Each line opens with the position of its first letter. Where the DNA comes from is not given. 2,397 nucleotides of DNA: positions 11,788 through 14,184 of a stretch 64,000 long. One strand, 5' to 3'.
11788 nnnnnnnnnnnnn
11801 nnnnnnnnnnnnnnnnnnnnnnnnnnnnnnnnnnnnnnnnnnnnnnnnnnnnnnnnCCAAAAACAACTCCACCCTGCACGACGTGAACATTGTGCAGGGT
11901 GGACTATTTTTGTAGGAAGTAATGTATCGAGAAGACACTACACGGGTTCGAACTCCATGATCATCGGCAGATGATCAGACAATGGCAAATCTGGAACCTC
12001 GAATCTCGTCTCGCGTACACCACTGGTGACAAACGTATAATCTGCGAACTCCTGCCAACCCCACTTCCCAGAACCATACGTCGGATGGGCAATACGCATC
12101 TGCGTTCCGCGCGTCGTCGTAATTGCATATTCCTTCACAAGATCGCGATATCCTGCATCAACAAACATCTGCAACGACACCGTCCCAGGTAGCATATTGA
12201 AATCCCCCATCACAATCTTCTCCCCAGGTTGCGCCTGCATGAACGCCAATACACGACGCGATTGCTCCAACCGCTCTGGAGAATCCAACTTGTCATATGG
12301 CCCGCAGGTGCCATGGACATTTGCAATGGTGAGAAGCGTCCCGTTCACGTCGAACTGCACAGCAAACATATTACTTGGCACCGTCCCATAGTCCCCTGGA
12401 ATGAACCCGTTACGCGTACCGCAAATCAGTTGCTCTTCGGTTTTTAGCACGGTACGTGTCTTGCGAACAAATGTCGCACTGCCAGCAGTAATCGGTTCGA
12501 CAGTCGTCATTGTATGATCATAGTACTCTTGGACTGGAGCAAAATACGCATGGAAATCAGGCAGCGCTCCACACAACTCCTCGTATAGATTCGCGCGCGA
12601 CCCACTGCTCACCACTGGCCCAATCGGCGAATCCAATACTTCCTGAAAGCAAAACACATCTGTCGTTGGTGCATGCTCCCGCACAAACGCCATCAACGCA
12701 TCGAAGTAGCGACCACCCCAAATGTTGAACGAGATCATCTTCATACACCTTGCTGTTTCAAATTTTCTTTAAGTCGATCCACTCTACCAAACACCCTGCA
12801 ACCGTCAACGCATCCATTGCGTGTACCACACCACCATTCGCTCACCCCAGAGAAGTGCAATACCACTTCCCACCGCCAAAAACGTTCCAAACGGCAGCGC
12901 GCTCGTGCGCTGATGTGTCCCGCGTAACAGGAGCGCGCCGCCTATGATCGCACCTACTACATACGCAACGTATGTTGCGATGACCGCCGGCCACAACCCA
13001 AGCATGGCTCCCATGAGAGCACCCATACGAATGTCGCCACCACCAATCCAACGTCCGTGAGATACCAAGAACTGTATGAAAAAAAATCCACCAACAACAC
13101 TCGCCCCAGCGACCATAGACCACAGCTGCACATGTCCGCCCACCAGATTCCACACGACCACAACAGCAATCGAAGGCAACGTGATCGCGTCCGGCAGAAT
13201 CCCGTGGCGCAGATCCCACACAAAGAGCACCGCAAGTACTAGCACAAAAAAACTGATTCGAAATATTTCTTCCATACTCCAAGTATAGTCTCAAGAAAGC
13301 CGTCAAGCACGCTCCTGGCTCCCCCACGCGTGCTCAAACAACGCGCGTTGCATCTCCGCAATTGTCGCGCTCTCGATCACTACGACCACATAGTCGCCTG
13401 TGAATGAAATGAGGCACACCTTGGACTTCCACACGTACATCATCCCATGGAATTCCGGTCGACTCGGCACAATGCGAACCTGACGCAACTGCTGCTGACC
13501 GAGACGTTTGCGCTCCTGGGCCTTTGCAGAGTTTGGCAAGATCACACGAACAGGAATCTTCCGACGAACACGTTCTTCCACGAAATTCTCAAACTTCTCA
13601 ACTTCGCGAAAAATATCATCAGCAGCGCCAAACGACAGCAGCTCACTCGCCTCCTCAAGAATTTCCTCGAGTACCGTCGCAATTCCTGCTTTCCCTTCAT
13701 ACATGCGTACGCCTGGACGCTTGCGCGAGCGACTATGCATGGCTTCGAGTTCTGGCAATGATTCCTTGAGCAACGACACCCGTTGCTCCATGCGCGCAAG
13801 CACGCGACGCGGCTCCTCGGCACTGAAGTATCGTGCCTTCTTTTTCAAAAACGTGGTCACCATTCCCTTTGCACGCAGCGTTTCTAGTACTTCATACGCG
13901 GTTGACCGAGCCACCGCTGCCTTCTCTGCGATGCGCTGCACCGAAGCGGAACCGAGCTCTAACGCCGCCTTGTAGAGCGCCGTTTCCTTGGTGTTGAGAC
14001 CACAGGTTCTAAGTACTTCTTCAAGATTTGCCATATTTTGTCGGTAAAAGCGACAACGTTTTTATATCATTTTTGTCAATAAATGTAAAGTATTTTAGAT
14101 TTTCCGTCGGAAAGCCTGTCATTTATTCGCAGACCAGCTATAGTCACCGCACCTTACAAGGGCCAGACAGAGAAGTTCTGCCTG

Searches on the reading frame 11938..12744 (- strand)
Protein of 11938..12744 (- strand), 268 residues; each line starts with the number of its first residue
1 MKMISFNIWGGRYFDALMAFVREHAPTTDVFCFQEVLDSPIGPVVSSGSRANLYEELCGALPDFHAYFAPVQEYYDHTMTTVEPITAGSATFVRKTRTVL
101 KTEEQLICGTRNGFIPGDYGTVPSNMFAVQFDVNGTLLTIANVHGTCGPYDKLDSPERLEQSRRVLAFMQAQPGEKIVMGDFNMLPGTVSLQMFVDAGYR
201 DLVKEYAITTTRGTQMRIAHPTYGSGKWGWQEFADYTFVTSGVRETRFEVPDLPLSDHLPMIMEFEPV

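Call 6: search_protein_families(library=pfam, proteins=[window:11938-12744:-], max_evalue=0.01)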
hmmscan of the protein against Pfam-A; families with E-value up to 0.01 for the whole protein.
window:11938-12744:- (268 aa): 1 family
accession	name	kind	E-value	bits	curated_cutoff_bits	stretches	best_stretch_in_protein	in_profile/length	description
PF03372.29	Exo_endo_phos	-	4.7e-16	59.6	24.5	1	4-258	1-225/225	Endonuclease/Exonuclease/phosphatase family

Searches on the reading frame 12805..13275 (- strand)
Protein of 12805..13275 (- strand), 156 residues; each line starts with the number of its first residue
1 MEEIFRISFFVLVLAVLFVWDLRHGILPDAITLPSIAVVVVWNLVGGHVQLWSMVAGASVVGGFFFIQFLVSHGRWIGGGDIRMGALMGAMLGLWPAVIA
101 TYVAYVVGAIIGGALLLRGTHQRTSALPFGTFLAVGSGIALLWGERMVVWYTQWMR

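Call 57: search_protein_families(library=pfam, proteins=[window:12805-13275:-], max_evalue=0.001)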
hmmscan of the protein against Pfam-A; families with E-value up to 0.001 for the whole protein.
window:12805-13275:- (156 aa): 2 families
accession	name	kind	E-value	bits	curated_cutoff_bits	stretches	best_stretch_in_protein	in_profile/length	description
PF01478.23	Peptidase_A24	-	2.4e-14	54.1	26.5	1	9-112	2-103/104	Type IV leader peptidase family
PF10247.14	Romo1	-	0.00016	22.5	27.6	1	82-139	6-64/66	Reactive mitochondrial oxygen species modulator 1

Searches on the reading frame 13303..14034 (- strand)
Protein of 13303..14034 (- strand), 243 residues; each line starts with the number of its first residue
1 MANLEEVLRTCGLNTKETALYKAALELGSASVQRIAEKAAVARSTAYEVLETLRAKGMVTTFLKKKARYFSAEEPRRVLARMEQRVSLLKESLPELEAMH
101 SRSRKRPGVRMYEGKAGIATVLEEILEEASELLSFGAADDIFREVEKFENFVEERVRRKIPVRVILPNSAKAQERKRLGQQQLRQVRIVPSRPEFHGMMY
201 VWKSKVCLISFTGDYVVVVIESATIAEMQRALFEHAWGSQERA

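Call 6: search_protein_families(library=pfam, proteins=[window:13303-14034:-], max_evalue=0.01)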
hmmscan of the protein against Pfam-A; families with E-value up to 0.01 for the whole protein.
window:13303-14034:- (243 aa): 3 families
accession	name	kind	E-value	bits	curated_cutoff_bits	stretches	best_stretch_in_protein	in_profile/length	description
PF01978.25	TrmB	-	8.9e-12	45.1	25.6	1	8-69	1-62/68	Sugar-specific transcriptional regulator TrmB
PF24033.1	DUF7342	-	8.1e-05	23.1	31.6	1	29-82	17-70/150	Family of unknown function (DUF7342)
PF09339.16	HTH_IclR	-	8.7e-05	22.7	22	1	30-60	19-49/52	IclR helix-turn-helix domain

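Call 35: find_homologous_proteins(query=A3, max_evalue=1e-20)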
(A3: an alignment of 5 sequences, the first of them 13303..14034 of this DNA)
Query A3 (5 sequences) (243 aa, profile of the alignment): 272 proteins with E <= 1e-20 among 8000 candidates; the best 120 are listed.
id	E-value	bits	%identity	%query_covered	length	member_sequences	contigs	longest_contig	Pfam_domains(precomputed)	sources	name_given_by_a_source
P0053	4.0e-104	366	26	95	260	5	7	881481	PF01978.26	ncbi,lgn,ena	ncbi:MAG: helix-turn-helix domain-containing protein [Patescibacteria group bacterium]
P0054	1.9e-94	334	98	100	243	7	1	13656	PF01978.26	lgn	-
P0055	1.7e-80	288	29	95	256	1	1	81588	PF01978.26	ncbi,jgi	ncbi:MAG: helix-turn-helix domain-containing protein [Patescibacteria group bacterium]|jgi:sugar-spe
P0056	7.9e-79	283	29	98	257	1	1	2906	PF01978.26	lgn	-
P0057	2.2e-78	281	28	96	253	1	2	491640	PF01978.26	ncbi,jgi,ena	ncbi:MAG: helix-turn-helix domain-containing protein [Patescibacteria group bacterium]|jgi:sugar-spe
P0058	1.1e-77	279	26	96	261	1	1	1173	PF01978.26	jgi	jgi:sugar-specific transcriptional regulator TrmB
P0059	1.3e-77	279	28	96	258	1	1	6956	PF01978.26,PF09339.17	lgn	-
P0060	1.8e-77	278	26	96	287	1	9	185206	PF01978.26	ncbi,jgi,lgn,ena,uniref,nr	ncbi:MAG: hypothetical protein COV59_05770 [Candidatus Magasanikbacteria bacterium CG11_big_fil_rev_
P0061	3.2e-77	277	27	96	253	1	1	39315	PF01978.26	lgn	-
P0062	3.8e-77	277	28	95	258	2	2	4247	PF01978.26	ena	-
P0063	3.8e-77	277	29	96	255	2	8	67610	PF01978.26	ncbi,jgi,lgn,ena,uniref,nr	ncbi:MAG: hypothetical protein A2233_04970 [Candidatus Kerfeldbacteria bacterium RIFOXYA2_FULL_38_24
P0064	4.1e-77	277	29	97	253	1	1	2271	PF01978.26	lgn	-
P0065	4.2e-77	277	26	95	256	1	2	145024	PF01978.26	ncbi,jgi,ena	ncbi:MAG: helix-turn-helix domain-containing protein [Patescibacteria group bacterium]|jgi:sugar-spe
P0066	8.7e-77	276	28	95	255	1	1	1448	PF01978.26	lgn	-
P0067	1.4e-76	275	29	96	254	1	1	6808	PF01978.26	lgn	-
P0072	7.4e-76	273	27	96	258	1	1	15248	PF01978.26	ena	-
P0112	2.1e-72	262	62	96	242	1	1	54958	PF01978.26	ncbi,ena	-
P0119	5.7e-71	257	58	97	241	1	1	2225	PF01978.26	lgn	-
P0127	4.9e-70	254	52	98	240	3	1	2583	PF01978.26,PF09339.17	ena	-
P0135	1.5e-69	252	60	98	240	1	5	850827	PF01978.26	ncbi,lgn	-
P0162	1.2e-67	246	49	98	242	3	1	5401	PF01978.26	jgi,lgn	jgi:sugar-specific transcriptional regulator TrmB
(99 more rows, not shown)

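Call 44: find_encoding_contigs(protein=P0112, flank=1500, max_places=2)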
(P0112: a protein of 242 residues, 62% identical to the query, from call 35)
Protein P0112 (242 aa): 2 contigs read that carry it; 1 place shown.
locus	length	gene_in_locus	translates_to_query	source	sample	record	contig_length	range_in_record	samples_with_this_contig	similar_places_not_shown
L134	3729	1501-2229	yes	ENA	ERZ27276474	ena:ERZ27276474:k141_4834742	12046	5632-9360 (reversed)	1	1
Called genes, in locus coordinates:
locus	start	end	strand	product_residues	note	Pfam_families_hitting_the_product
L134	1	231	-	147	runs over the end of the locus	-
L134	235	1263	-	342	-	PF04909:Amidohydro_2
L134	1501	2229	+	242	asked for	PF01978:TrmB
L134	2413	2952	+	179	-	PF01250:Ribosomal_S6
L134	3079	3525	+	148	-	PF00436:SSB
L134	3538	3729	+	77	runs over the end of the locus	PF01084:Ribosomal_S18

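Call 45: find_encoding_contigs(protein=P0135, flank=1500, max_places=2)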
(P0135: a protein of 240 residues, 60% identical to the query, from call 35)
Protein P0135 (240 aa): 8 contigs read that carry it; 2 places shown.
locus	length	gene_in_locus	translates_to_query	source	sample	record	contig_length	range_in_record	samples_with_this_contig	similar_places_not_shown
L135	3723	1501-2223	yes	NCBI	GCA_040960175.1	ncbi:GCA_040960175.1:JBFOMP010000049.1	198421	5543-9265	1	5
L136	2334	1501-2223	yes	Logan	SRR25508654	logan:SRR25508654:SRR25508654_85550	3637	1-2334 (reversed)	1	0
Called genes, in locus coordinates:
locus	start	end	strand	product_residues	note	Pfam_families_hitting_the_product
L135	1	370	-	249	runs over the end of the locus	PF00005:ABC_tran, PF13304:AAA_21 (faint)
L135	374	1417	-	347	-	PF13379:NMT1_2, PF09084:NMT1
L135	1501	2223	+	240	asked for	PF01978:TrmB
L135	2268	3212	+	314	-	PF00070:Pyr_redox (faint), PF01266:DAO (faint), PF03486:HI0933_like (faint), PF07992:Pyr_redox_2, PF12831:FAD_oxidored (faint), PF13738:Pyr_redox_3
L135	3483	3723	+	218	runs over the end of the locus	PF01351:RNase_HII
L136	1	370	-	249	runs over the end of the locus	PF00005:ABC_tran, PF13304:AAA_21 (faint)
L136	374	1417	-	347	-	PF13379:NMT1_2, PF09084:NMT1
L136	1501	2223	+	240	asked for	PF01978:TrmB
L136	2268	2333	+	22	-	?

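Call 46: find_encoding_contigs(protein=P0162, flank=1500, max_places=2)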
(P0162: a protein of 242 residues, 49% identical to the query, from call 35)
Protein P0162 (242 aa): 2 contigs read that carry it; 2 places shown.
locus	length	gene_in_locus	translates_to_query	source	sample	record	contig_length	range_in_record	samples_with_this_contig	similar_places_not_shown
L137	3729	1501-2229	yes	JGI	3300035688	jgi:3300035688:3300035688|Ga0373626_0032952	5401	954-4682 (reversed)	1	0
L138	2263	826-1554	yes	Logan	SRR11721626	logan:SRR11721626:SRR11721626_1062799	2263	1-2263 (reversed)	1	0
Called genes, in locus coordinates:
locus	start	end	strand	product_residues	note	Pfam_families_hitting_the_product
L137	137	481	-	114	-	-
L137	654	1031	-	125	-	-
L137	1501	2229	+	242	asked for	PF01978:TrmB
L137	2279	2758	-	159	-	-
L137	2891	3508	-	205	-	PF07963:N_methyl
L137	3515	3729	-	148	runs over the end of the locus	PF04306:DUF456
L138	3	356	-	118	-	?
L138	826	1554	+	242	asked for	PF01978:TrmB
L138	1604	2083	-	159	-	-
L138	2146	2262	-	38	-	?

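Call 69: find_encoding_contigs(protein=P0127, flank=600, max_places=1)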
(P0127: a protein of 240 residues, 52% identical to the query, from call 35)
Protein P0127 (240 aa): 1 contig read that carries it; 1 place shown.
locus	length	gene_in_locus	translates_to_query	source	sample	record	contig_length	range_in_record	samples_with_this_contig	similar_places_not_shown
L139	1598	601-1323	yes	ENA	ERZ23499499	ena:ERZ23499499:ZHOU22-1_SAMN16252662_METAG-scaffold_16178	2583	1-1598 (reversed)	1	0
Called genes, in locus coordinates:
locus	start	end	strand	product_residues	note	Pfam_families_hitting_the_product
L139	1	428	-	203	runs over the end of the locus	-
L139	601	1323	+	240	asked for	PF01978:TrmB, PF09339:HTH_IclR (faint)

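Call 70: find_encoding_contigs(protein=P0119, flank=600, max_places=1)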
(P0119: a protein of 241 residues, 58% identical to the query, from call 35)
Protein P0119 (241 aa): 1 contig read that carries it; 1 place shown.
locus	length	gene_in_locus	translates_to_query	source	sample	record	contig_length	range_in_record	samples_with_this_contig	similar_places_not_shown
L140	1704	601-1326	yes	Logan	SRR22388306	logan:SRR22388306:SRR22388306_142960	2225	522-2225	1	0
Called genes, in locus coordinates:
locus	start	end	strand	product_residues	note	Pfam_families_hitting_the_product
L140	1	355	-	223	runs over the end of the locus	-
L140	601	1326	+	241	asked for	PF01978:TrmB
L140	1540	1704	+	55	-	?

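Call 71: find_encoding_contigs(protein=P0059, flank=600, max_places=1)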
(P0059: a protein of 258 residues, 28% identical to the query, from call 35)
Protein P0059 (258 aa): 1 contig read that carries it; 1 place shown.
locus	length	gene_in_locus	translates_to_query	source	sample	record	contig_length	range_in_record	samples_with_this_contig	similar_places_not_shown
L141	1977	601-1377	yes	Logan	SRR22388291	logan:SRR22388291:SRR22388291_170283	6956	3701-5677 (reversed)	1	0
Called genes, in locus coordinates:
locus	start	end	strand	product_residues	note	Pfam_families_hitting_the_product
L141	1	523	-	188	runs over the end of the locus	-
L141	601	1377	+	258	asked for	PF01978:TrmB, PF09339:HTH_IclR (faint)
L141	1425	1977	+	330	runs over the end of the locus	-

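Call 72: find_encoding_contigs(protein=P0072, flank=600, max_places=1)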
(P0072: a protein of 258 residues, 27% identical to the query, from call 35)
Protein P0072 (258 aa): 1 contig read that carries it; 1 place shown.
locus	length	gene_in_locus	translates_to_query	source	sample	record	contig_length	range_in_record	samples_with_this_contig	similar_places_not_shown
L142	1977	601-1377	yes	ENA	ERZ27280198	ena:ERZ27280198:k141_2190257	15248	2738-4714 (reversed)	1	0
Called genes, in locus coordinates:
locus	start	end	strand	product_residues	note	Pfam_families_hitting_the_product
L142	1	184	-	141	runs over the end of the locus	-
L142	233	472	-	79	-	-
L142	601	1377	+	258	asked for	PF01978:TrmB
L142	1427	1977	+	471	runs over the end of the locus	PF13727:CoA_binding_3 (faint), PF02397:Bac_transf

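Call 73: find_encoding_contigs(protein=P0057, flank=600, max_places=1)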
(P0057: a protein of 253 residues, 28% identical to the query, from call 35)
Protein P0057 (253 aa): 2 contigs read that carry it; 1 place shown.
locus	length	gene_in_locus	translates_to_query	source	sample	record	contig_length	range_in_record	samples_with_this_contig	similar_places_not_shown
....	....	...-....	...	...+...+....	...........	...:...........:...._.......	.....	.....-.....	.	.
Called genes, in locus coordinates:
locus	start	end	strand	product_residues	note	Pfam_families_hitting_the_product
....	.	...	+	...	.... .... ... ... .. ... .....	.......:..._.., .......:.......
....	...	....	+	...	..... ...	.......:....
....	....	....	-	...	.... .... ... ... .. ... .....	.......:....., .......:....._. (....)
